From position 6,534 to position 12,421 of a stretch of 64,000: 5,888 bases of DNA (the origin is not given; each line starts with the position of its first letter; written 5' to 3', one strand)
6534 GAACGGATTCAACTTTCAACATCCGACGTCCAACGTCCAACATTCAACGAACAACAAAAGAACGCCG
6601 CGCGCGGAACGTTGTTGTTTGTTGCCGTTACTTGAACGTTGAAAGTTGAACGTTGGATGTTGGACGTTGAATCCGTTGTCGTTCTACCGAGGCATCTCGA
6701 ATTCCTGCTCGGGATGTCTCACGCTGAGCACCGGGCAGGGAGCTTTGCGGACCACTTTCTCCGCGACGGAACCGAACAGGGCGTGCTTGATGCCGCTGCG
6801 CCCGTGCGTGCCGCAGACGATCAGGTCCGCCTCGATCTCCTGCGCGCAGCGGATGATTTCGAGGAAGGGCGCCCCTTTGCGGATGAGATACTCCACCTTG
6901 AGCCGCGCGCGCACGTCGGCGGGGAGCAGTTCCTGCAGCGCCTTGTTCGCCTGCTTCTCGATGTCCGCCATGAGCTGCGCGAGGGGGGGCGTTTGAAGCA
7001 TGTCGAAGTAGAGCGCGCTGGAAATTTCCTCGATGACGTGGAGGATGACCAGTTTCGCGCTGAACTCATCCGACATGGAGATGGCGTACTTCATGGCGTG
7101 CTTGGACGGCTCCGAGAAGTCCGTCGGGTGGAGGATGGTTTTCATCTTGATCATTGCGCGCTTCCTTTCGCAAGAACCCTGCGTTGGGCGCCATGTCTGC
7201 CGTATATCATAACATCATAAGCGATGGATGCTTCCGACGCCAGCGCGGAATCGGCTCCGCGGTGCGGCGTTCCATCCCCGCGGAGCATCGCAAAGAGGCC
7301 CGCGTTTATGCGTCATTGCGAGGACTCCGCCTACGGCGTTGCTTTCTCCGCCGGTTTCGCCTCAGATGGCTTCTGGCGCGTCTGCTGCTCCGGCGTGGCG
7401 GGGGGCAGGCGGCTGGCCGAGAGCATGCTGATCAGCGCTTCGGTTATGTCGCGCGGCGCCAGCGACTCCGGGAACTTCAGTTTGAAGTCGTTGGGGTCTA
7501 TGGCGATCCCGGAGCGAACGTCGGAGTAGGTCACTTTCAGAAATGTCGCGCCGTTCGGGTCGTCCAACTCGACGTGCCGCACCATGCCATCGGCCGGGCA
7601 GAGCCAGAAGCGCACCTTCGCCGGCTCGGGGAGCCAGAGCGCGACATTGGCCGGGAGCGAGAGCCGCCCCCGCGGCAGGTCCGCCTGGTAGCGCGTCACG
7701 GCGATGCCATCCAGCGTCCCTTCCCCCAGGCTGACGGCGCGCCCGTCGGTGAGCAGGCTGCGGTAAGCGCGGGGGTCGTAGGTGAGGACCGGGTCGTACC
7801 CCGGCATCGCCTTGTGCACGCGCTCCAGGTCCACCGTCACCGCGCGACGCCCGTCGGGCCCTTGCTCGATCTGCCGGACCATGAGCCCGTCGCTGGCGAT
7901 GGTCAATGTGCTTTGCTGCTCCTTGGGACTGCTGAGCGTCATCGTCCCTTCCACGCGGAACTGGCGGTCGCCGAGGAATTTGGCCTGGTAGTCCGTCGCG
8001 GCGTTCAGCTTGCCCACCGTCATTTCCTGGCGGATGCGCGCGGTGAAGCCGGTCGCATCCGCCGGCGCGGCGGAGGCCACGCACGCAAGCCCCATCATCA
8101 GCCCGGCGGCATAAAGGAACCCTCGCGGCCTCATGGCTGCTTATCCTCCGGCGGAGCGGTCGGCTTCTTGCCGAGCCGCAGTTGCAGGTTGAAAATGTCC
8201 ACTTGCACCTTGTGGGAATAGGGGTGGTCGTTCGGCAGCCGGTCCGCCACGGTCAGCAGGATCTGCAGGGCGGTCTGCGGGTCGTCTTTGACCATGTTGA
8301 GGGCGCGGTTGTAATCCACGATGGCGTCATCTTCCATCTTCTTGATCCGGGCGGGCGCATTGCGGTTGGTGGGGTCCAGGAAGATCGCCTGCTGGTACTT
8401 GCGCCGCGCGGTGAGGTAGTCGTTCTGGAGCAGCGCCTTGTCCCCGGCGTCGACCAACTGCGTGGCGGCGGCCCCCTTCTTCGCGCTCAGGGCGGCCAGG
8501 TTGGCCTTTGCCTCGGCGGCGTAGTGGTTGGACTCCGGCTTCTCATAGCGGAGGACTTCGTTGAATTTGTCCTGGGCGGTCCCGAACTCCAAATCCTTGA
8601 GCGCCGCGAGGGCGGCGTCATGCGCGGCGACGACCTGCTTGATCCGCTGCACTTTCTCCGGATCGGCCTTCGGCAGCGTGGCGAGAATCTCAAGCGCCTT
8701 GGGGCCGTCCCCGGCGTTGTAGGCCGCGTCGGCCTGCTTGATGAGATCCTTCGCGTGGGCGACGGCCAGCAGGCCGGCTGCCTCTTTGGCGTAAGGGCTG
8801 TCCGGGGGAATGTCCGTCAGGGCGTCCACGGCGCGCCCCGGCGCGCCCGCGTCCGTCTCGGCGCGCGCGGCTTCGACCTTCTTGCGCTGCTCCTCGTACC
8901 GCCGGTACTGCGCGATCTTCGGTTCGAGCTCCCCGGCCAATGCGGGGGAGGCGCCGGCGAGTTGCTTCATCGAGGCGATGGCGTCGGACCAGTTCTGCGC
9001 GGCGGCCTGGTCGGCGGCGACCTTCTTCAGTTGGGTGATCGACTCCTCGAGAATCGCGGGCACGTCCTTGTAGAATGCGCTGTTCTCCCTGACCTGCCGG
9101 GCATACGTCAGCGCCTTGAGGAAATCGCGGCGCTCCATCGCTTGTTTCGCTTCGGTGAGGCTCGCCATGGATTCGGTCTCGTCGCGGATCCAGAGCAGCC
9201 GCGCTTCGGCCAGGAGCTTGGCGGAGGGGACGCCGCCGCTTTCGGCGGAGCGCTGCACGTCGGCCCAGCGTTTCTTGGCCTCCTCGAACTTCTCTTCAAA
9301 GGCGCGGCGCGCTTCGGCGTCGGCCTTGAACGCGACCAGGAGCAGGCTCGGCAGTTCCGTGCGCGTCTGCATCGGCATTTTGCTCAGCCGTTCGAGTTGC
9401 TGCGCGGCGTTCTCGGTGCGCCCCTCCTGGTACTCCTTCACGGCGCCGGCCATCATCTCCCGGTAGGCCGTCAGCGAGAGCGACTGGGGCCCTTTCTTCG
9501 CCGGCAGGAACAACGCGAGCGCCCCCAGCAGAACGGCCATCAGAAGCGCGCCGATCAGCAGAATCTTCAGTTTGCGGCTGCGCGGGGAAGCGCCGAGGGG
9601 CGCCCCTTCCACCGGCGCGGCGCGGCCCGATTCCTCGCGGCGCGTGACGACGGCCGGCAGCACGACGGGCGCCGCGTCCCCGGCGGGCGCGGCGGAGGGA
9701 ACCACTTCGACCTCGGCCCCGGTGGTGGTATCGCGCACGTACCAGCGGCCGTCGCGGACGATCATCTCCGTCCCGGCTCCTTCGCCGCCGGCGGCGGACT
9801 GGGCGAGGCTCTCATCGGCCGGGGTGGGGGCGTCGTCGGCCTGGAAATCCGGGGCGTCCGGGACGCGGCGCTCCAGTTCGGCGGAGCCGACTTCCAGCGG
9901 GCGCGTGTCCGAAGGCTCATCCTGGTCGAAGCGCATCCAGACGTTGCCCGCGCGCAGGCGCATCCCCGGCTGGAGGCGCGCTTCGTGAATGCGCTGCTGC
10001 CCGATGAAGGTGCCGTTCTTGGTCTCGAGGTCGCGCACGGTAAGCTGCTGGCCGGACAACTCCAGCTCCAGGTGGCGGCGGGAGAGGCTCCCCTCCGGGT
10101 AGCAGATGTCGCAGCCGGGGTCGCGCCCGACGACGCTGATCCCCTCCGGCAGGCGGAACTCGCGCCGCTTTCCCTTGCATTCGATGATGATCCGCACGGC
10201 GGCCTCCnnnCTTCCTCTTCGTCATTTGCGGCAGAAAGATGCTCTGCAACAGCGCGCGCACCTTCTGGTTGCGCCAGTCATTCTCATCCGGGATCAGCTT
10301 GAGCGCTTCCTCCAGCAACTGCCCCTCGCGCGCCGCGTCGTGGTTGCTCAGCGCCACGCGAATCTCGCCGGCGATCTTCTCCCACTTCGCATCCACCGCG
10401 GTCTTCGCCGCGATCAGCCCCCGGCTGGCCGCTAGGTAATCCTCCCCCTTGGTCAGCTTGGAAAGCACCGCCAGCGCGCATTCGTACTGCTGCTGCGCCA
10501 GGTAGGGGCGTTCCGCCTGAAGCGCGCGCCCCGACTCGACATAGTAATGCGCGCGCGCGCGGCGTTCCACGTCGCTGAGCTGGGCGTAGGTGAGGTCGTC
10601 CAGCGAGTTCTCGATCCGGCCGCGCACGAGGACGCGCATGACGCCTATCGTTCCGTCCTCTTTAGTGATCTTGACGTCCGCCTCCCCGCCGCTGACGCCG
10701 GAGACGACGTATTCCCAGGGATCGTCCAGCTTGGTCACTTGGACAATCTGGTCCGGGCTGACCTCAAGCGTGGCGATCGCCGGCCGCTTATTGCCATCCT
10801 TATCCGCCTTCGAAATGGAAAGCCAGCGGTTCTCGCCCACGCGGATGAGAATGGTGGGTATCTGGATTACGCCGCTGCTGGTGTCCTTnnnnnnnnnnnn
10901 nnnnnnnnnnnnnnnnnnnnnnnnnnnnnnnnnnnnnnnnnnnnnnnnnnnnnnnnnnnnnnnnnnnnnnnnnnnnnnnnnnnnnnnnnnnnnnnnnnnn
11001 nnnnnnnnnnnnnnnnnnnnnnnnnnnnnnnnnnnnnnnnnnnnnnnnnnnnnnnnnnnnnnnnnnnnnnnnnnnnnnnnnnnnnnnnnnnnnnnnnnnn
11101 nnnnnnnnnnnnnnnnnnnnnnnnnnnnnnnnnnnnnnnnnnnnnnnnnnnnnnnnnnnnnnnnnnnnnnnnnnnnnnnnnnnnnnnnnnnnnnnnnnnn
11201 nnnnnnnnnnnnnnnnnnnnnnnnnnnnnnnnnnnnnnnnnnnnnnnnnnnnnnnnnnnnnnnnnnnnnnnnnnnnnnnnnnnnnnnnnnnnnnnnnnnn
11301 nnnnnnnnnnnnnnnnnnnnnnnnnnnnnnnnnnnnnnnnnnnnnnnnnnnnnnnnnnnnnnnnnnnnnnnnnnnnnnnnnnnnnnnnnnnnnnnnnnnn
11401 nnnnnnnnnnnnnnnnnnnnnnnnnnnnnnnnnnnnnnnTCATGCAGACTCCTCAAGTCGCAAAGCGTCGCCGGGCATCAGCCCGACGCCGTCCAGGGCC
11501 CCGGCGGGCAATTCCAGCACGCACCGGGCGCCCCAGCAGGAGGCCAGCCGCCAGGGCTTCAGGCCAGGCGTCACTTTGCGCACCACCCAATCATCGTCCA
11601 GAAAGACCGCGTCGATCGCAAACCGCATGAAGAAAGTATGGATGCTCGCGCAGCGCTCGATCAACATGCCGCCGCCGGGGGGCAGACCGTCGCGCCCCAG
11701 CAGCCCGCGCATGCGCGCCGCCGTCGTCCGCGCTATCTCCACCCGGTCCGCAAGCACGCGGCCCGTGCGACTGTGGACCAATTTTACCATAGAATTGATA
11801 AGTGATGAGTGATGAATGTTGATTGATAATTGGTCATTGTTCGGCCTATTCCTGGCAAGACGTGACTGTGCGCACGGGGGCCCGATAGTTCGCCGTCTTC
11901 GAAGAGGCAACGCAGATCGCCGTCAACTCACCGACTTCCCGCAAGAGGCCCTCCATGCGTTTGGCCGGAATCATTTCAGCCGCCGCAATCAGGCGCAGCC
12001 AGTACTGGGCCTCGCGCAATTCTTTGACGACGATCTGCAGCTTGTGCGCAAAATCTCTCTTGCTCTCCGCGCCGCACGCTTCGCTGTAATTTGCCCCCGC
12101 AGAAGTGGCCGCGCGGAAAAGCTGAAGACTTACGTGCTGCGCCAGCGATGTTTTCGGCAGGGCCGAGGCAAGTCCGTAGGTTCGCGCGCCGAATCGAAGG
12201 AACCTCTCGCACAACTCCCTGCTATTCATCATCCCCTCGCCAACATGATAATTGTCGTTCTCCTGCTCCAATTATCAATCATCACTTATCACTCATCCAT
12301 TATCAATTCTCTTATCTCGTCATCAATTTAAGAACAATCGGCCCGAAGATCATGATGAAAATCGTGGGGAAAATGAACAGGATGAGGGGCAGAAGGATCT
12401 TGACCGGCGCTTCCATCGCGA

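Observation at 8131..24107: Tad/Flp pilus locus with three FHA-domain proteins, including an FHA-CpaF ATPase fusion, and no secretin or TadZ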

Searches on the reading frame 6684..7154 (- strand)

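Call 7: search_protein_families(library=pfam, max_evalue=0.01, proteins=[window:6684-7154:-])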
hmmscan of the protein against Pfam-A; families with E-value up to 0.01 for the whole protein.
window:6684-7154:- (156 aa): 1 family
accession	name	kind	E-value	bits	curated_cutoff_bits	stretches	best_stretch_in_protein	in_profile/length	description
PF00582.32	Usp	-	1.9e-33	116.4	24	1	4-146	1-141/141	Universal stress protein family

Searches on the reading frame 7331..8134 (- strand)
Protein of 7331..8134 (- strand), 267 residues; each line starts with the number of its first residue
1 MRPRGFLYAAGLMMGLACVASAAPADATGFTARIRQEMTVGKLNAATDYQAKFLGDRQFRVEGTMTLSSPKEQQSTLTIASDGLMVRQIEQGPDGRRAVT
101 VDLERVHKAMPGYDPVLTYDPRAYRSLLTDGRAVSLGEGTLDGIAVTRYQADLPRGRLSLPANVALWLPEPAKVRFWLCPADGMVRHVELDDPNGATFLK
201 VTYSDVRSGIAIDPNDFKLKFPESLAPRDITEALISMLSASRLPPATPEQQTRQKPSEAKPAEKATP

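Call 7: search_protein_families(library=pfam, max_evalue=0.01, proteins=[window:7331-8134:-])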
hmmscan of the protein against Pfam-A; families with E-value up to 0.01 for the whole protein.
window:7331-8134:- (267 aa): 0 families

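Call 78: search_protein_families(library=ncbifam, max_evalue=0.001, proteins=[window:7331-8134:-])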
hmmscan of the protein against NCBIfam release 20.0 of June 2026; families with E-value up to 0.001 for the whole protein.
window:7331-8134:- (267 aa): 0 families

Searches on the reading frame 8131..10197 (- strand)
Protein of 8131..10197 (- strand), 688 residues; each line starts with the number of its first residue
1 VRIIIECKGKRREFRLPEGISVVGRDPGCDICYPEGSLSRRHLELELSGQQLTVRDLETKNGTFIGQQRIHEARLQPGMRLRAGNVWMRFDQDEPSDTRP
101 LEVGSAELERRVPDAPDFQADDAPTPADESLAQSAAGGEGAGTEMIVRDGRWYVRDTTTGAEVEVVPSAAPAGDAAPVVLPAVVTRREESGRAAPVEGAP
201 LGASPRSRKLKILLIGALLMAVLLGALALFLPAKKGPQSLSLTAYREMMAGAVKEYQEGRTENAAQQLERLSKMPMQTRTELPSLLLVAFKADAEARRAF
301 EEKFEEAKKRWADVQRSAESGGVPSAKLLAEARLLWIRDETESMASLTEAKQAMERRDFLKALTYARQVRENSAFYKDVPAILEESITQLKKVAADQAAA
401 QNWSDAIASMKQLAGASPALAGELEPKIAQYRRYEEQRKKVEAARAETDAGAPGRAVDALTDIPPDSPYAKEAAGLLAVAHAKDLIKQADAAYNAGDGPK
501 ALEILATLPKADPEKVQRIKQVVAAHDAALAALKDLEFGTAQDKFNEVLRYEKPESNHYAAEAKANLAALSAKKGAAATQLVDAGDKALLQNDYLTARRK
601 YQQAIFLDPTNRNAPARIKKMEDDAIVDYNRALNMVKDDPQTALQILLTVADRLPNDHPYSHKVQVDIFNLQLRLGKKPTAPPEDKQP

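Call 7: search_protein_families(library=pfam, max_evalue=0.01, proteins=[window:8131-10197:-])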
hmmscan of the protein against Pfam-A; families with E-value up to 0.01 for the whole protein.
window:8131-10197:- (688 aa): 4 families
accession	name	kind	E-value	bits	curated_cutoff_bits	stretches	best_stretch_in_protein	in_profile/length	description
PF00498.31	FHA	-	3e-15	56.8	20.7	1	22-84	2-67/67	FHA domain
PF16697.10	Yop-YscD_cpl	-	1.4e-13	51.3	33.2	1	11-93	9-93/94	Inner membrane component of T3SS, cytoplasmic domain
PF25058.1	ARM_TT21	-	0.0062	16.9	27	0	255-377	17-128/155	Tetratricopeptide repeat protein 21 ARM repeat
PF13414.12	TPR_11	-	0.0077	16.3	26.8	0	589-612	5-28/42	TPR repeat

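Call 78: search_protein_families(library=ncbifam, max_evalue=0.001, proteins=[window:8131-10197:-])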
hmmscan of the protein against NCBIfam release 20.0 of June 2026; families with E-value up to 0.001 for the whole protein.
window:8131-10197:- (688 aa): 5 families
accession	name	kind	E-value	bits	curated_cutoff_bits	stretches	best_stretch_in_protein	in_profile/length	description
NF041660.2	oxygluDhInhib_OdhI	equivalog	4.1e-10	39.6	200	1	14-86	51-123/130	oxoglutarate dehydrogenase inhibitor Odhl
NF049868.1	FhaB_Rv0019c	equivalog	4.9e-09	36.4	125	1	13-88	80-156/158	FHA domain-containing protein FhaB/FipA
TIGR02500.1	type_III_yscD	equivalog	0.00011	21.3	86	1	12-86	13-62/413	type III secretion system inner membrane ring subunit SctD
NF033760.1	gliding_GltG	equivalog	0.00019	20.1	650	1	23-210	28-193/650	adventurous gliding motility protein GltG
NF052573.1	HisKinEspAMyxo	equivalog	0.00027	19.1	1400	1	13-94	40-123/755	serine histidine kinase EspA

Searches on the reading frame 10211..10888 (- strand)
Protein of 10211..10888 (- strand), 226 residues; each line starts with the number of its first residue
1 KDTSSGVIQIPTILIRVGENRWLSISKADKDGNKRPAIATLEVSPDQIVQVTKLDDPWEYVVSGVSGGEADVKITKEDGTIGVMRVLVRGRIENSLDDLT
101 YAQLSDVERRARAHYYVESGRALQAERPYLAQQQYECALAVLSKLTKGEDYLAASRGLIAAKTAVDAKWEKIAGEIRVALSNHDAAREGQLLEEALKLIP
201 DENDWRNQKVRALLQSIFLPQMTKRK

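Call 61: predict_structure(alignment_id=A3)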
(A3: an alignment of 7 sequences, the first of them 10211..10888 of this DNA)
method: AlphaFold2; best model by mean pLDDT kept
length: 226 residues; sequences in the alignment: 7
mean_pLDDT: 86.4   pTM: 0.76
mean pLDDT of the five models: 86.4, 83.7, 79.9, 68.3, 64.4
residues with pLDDT >= 90: 133; 70-90: 69; 50-70: 15; < 50: 9
segments of 3 or more residues with pLDDT < 50: 1-4, 28-32
pLDDT, mean of each block of 10 residues (from residue 1): 64 92 69 70 93 89 93 89 92 76 89 95 92 94 90 96 94 88 86 92 91 80 66
secondary structure, 60 per line:
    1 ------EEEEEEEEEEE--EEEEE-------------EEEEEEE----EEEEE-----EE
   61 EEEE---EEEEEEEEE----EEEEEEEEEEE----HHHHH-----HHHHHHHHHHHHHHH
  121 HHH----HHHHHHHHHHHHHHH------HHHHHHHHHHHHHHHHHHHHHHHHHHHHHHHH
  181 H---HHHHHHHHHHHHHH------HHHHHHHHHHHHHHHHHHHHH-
elements in order: E7-17 E20-24 E38-44 E49-53 E59-64 E68-76 E81-91 H96-100 H106-123 H128-142 H149-181 H185-198 H205-225

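Call 63: fold_search(model_id=the predicted structure, library=pdb)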
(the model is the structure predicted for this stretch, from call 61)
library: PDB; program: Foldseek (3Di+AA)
matches with E <= 10: 1259; with E <= 0.001: 3
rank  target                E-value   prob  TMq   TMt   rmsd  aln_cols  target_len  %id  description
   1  8dkw_P                3.0e-04  0.99  0.26  0.19  16.4       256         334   10  Cryo-EM structure of cystinosin N288K mutant in a cytosol-open state at pH5.0 (released 2022-09-21)
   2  7r3t_B                5.7e-04  1.00  0.26  0.32   3.7        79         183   23  Crystal structure of the Dimeric C-terminal Big_2-CBM56 domains from Paenibacillus illinoisensis (Bacillus circulans I (released 2023-02-22)
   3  8dke_P                8.1e-04  0.92  0.21  0.15  15.1       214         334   13  Cryo-EM structure of cystinosin in a cytosol-open state (released 2022-09-21)
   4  7spb_C1               1.2e-03  1.00  0.29  0.30  17.5       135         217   10  Models for C13 reconstruction of Outer Membrane Core Complex (OMCC) of Type IV Secretion System (T4SS) encoded by F-p (released 2022-02-02)
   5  5n4h                  1.3e-03  1.00  0.25  0.25   5.9       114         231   15  Crystal structure of the D109N mutant of the mouse alpha-Dystroglycan N-terminal region (released 2017-11-01)
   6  7oko_3                1.3e-03  1.00  0.27  0.28  17.8       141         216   10  Structure of the outer-membrane core complex (outer ring) from a conjugative type IV secretion system (released 2021-12-08)
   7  5fm5_P                1.3e-03  0.99  0.22  0.39   5.5        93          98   12  Crystal structure of the myomesin:obscurin-like-1 complex (released 2016-11-23)
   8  5llk                  1.3e-03  0.99  0.24  0.24   9.8       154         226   14  Crystal structure of human alpha-dystroglycan (released 2017-07-12)
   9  2ptu_D                1.5e-03  0.96  0.19  0.32   7.0       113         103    8  Structure of NK cell receptor 2B4 (CD244) (released 2007-11-20)
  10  7s11_C                1.6e-03  0.99  0.20  0.33   6.5       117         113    9  Crystal structure of Fab in complex with mouse CD96 monomer (released 2021-11-03)
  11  6gyb_B                2.0e-03  1.00  0.28  0.29   7.7       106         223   10  Cryo-EM structure of the bacteria-killing type IV secretion system core complex from Xanthomonas citri (released 2018-10-24)
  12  5n30                  2.0e-03  1.00  0.24  0.24   5.9       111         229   14  Crystal structure of the V72I mutant of the mouse alpha-Dystroglycan N-terminal region (released 2017-11-01)
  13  4wiq                  2.0e-03  1.00  0.24  0.23   6.3       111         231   16  The structure of Murine alpha-Dystroglycan T190M mutant N-terminal domain. (released 2015-05-13)
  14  4it4_A                2.0e-03  0.89  0.20  0.21  15.7       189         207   16  Crystal structure of residues 1-211 of CG17282 (released 2013-08-14)
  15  4uid_B                2.1e-03  1.00  0.30  0.38   3.0        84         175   18  Crystal structure of the S-layer protein SbsC domains 4 and 5 (released 2016-04-13)
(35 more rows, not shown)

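Call 84: search_protein_representatives(alignment_id=A3)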
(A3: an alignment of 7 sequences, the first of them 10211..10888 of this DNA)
Query: 7 sequences, 232 profile positions. Proteins with E-value up to 0.001 (for the whole library): 135; up to 1e-10: 55; up to 1e-30: 22. The best 135 are listed.
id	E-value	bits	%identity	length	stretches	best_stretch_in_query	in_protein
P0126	3.4e-103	360.8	-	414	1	3-232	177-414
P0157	1.8e-87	309.3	-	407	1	3-232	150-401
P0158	4.1e-64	232.9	-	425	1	5-231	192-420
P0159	8.9e-59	215.4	-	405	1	10-231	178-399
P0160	5.6e-58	212.8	-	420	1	10-231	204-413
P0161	1.7e-52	194.8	-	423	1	8-229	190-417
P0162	1.1e-50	188.9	-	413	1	6-231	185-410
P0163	2.7e-50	187.7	-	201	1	57-232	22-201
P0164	9.3e-46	172.8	-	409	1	9-227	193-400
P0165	1.1e-45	172.6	-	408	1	15-224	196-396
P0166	1.3e-45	172.4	-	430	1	13-231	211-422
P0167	2.4e-45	171.4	-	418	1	13-218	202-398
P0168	8.1e-44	166.4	-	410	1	8-228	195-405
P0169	1.1e-39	152.9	-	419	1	30-231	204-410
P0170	1.6e-39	152.4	-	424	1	6-223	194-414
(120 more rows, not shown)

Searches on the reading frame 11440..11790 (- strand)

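Call 78: search_protein_families(library=ncbifam, max_evalue=0.001, proteins=[window:11440-11790:-])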
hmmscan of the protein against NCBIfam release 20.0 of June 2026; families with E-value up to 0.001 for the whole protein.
window:11440-11790:- (116 aa): 1 family
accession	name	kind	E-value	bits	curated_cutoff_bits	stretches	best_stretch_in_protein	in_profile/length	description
NF002996.0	PRK03760.1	equivalog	5.1e-12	45.7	146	1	4-113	4-117/121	hypothetical protein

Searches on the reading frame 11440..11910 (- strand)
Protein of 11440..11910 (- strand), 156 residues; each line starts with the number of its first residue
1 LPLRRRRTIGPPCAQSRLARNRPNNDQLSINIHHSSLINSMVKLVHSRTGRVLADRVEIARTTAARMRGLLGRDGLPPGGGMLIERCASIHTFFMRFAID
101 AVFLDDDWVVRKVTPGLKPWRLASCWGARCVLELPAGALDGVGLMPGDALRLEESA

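Call 7: search_protein_families(library=pfam, max_evalue=0.01, proteins=[window:11440-11910:-])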
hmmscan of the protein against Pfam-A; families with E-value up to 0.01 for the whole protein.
window:11440-11910:- (156 aa): 1 family
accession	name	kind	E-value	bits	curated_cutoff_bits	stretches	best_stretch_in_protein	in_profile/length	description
PF02643.20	DUF192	-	5.7e-21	74.9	27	1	56-151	2-95/96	Uncharacterized ACR, COG1430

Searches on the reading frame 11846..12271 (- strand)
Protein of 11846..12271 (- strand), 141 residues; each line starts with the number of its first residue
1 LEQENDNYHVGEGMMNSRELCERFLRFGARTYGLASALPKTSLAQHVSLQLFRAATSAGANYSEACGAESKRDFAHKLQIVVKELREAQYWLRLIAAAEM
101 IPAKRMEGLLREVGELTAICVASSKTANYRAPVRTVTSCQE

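Call 7: search_protein_families(library=pfam, max_evalue=0.01, proteins=[window:11846-12271:-])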
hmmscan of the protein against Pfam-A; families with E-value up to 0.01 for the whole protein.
window:11846-12271:- (141 aa): 1 family
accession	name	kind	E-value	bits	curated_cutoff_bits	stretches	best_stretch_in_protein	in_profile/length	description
PF05635.17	23S_rRNA_IVP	-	1.6e-15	57.7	33.8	1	25-119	10-103/106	23S rRNA-intervening sequence protein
